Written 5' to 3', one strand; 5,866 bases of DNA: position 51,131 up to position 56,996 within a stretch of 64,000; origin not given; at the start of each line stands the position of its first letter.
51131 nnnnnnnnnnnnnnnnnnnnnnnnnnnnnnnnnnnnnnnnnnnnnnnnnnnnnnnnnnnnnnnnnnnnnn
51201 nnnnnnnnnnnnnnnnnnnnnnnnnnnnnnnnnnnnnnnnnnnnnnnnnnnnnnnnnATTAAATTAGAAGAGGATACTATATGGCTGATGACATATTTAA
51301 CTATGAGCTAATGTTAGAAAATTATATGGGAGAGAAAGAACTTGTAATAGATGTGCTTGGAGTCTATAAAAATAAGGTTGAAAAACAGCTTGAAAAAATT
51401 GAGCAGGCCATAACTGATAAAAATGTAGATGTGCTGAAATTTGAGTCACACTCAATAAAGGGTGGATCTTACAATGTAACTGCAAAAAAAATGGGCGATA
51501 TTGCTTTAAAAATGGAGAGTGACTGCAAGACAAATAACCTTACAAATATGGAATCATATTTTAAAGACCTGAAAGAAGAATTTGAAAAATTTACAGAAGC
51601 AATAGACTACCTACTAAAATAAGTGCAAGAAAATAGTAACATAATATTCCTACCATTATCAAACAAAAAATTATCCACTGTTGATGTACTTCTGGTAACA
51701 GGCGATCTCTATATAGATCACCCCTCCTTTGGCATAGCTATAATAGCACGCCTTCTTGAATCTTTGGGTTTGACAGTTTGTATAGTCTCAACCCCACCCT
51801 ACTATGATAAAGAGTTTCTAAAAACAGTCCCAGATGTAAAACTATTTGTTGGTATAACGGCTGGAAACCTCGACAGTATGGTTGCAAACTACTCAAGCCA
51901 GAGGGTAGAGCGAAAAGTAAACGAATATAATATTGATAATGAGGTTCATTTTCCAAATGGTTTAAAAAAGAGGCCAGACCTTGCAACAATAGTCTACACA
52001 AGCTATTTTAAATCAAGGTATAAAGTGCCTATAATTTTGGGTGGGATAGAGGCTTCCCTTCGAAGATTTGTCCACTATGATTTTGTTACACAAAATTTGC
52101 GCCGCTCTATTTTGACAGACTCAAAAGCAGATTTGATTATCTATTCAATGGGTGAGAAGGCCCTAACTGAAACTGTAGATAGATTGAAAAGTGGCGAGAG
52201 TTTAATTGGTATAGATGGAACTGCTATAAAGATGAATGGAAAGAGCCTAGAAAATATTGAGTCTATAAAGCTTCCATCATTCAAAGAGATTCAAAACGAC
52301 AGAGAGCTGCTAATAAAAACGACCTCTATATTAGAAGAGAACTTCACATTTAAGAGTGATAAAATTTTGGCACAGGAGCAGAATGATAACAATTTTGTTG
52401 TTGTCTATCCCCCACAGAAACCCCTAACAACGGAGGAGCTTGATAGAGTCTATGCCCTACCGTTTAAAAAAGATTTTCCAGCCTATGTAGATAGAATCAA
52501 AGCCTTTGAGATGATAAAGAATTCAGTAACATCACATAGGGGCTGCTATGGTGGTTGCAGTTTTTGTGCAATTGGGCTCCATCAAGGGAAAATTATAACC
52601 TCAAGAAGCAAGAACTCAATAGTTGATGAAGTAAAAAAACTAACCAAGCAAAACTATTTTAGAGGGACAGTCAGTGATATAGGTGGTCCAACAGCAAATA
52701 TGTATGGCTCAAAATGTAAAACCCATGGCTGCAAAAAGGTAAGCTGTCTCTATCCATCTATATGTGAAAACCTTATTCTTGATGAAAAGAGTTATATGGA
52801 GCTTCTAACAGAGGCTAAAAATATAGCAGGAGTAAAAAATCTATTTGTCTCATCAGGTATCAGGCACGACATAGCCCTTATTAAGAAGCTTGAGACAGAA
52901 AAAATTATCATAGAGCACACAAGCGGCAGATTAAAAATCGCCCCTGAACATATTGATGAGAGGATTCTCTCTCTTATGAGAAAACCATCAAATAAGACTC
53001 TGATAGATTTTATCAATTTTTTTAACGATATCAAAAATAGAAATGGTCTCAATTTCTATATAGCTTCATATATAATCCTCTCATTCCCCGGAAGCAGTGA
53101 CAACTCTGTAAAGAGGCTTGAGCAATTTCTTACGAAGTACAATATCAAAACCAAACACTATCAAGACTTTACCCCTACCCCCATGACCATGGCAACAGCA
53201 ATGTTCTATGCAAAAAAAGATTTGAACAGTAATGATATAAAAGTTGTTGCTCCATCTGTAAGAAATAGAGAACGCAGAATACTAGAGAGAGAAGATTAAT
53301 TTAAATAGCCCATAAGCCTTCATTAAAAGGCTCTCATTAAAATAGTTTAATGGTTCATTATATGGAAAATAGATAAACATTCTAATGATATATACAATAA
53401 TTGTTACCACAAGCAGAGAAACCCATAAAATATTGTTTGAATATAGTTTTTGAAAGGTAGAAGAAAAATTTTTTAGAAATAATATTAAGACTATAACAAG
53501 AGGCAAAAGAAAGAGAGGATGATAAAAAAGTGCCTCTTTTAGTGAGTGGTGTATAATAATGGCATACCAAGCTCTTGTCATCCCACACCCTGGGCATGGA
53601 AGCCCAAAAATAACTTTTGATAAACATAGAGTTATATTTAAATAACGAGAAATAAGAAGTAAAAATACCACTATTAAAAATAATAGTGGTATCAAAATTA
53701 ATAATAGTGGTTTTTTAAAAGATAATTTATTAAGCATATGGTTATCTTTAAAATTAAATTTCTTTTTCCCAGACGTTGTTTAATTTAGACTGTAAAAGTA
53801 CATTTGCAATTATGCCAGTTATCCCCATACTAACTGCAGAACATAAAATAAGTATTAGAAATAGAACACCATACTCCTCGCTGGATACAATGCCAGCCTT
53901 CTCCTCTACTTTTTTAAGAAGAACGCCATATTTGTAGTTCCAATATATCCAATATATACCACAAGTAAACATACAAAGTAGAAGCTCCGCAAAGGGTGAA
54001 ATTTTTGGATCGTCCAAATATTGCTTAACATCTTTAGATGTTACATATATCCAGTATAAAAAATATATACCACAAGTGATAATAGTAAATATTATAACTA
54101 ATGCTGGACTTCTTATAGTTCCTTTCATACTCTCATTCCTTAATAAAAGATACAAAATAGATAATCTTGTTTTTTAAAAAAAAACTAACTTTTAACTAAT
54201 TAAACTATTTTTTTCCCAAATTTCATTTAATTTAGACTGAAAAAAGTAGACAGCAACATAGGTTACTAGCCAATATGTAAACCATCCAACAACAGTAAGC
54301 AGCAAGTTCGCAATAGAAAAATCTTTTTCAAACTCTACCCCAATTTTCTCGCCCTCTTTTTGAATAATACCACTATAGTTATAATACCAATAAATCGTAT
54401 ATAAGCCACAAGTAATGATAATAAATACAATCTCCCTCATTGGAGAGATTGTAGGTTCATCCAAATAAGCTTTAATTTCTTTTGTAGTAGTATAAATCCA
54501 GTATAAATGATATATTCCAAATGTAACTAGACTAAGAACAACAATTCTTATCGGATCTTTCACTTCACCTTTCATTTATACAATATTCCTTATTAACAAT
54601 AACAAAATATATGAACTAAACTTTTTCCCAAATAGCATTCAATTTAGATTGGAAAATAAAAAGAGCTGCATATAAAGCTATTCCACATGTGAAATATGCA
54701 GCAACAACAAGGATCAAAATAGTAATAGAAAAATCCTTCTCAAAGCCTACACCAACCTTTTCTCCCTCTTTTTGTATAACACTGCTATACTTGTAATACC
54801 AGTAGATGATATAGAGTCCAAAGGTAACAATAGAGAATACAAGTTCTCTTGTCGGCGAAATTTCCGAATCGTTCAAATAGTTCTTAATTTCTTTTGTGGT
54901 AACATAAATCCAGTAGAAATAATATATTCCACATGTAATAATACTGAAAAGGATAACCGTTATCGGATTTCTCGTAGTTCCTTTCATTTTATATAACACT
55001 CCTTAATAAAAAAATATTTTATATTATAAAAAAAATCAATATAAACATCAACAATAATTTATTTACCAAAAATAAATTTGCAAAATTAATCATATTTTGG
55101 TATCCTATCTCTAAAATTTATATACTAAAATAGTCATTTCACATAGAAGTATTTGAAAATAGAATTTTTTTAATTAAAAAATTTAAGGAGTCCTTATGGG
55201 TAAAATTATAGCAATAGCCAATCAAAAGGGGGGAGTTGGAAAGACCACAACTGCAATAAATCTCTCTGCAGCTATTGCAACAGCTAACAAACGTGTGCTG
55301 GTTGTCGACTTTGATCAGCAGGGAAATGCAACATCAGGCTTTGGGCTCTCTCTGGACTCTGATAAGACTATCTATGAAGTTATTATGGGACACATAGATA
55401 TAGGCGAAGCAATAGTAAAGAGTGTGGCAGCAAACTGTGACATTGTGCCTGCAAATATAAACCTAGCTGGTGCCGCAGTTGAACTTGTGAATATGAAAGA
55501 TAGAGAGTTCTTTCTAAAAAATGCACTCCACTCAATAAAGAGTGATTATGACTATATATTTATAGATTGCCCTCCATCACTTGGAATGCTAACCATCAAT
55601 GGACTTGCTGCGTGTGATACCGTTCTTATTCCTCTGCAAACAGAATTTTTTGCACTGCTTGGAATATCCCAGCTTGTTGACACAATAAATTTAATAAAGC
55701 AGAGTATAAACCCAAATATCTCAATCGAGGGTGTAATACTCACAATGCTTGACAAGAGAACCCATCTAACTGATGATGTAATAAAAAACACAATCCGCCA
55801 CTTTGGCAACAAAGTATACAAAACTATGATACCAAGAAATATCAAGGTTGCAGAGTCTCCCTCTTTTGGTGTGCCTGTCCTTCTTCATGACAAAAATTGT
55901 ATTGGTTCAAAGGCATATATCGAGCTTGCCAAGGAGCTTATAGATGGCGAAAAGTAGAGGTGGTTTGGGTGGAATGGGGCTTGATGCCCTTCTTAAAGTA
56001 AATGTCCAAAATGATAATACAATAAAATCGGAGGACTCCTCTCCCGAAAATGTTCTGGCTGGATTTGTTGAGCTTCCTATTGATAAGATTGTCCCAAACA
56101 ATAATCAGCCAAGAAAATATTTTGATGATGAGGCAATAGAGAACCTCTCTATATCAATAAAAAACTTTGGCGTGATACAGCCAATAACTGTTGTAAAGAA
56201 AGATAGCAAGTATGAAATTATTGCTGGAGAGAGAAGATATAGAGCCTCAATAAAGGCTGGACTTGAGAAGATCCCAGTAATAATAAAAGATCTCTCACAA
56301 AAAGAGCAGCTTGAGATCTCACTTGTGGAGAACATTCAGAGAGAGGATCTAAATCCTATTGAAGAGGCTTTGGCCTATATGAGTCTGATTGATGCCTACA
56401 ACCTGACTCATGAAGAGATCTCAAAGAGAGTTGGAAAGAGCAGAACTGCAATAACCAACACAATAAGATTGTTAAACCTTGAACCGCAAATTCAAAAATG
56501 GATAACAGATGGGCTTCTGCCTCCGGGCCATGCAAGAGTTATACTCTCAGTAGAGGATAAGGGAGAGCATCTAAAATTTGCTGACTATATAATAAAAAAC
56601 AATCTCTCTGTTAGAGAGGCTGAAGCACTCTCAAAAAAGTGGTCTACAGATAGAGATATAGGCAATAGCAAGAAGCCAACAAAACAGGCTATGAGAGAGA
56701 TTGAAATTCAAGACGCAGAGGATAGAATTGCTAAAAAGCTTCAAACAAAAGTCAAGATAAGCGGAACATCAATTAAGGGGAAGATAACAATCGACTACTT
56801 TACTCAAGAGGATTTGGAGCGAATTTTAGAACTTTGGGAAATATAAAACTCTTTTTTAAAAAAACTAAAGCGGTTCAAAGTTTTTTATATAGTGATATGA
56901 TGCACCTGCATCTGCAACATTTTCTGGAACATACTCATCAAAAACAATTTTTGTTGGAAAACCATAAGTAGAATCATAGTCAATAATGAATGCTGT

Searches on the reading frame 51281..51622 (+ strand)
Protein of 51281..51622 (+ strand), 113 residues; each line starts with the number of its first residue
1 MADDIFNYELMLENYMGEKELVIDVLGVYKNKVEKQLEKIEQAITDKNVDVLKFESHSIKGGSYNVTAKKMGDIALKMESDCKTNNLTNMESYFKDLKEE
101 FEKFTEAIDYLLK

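Call 86: search_protein_families(library=pfam, proteins=[window:51281-51622:+], max_evalue=0.00001)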
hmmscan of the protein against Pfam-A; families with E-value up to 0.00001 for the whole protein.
window:51281-51622:+ (113 aa): 1 family
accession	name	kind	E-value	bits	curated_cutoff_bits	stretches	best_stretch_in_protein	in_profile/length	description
PF01627.28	Hpt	-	6.2e-10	39.6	24.6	1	25-103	2-80/84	Hpt domain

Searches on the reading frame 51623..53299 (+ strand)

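Call 86: search_protein_families(library=pfam, proteins=[window:51623-53299:+], max_evalue=0.00001)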
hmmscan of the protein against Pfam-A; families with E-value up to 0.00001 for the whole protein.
window:51623-53299:+ (558 aa): 2 families
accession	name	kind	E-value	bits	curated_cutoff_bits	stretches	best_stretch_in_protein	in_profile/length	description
PF08497.15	Radical_SAM_N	-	1e-85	288.1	25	1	14-301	11-301/301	Radical SAM N-terminal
PF04055.27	Radical_SAM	-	6.7e-10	39.8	29.5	1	305-502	4-165/166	Radical SAM superfamily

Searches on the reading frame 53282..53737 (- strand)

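Call 86: search_protein_families(library=pfam, proteins=[window:53282-53737:-], max_evalue=0.00001)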
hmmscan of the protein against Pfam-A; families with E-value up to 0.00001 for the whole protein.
window:53282-53737:- (151 aa): 1 family
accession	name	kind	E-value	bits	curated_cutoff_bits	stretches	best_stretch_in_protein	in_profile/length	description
PF10825.13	DUF2752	-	3.1e-14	53.2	27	1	38-86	1-48/49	Protein of unknown function (DUF2752)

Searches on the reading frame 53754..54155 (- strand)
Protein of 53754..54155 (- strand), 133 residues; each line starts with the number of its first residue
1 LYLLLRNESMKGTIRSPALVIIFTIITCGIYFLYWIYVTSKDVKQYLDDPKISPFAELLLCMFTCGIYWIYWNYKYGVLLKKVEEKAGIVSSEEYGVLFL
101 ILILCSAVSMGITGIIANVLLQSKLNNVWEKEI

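Call 86: search_protein_families(library=pfam, proteins=[window:53754-54155:-], max_evalue=0.00001)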
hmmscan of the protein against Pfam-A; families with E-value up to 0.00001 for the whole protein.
window:53754-54155:- (133 aa): 1 family
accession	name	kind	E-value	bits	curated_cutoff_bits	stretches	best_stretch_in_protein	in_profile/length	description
PF14018.11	DUF4234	-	4.7e-24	84.7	25.3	2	15-77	1-65/70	Domain of unknown function (DUF4234)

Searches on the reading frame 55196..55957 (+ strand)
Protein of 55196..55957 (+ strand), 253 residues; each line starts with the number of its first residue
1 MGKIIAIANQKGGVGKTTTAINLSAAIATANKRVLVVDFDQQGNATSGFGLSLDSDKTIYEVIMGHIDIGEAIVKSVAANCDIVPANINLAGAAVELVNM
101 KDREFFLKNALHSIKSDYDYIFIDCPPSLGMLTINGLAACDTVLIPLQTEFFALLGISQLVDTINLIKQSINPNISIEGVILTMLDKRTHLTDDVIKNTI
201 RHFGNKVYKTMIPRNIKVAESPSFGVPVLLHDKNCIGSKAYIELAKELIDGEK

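Call 86: search_protein_families(library=pfam, proteins=[window:55196-55957:+], max_evalue=0.00001)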
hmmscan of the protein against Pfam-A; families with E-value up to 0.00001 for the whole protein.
window:55196-55957:+ (253 aa): 6 families
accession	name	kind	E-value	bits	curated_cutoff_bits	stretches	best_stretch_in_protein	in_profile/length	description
PF13614.12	AAA_31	-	7.3e-69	231.7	27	1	3-177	2-177/177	AAA domain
PF01656.29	CbiA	-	1.6e-29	102.8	25.4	1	5-228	1-125/125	CobQ/CobB/MinD/ParA nucleotide binding domain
PF09140.17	MipZ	-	1.9e-11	44.3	20.7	0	4-43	2-41/262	ATPase MipZ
PF10609.15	ParA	-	1.4e-10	41.4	27.1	1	3-248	4-245/246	NUBPL iron-transfer P-loop NTPase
PF00142.24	Fer4_NifH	-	1.8e-09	37.9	25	1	10-251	7-247/271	4Fe-4S iron sulfur cluster binding proteins, NifH/frxC family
PF06564.18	CBP_BcsQ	-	2.5e-09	37.5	21.3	1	3-147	2-145/234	Cellulose biosynthesis protein BcsQ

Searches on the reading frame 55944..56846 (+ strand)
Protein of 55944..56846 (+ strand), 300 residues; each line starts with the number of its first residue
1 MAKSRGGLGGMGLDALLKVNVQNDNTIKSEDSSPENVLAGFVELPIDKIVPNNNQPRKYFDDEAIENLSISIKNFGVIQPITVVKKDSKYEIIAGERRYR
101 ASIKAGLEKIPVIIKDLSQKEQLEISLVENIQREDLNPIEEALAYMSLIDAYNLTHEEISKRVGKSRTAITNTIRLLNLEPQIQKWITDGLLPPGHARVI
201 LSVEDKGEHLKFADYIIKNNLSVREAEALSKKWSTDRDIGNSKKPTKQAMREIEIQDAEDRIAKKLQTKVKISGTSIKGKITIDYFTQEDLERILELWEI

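Call 86: search_protein_families(library=pfam, proteins=[window:55944-56846:+], max_evalue=0.00001)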
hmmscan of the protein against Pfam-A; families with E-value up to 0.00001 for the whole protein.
window:55944-56846:+ (300 aa): 3 families
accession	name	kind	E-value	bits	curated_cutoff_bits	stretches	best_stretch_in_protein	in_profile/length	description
PF17762.8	HTH_ParB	-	8.8e-36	122.6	22.6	1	134-233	1-100/102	ParB HTH domain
PF02195.25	ParB_N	-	7.6e-33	112.9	26.3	1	42-132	4-95/95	ParB N-terminal domain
PF23552.2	ParB_C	-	1.4e-07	31.3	23.8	1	254-297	4-48/50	ParB dimerisation domain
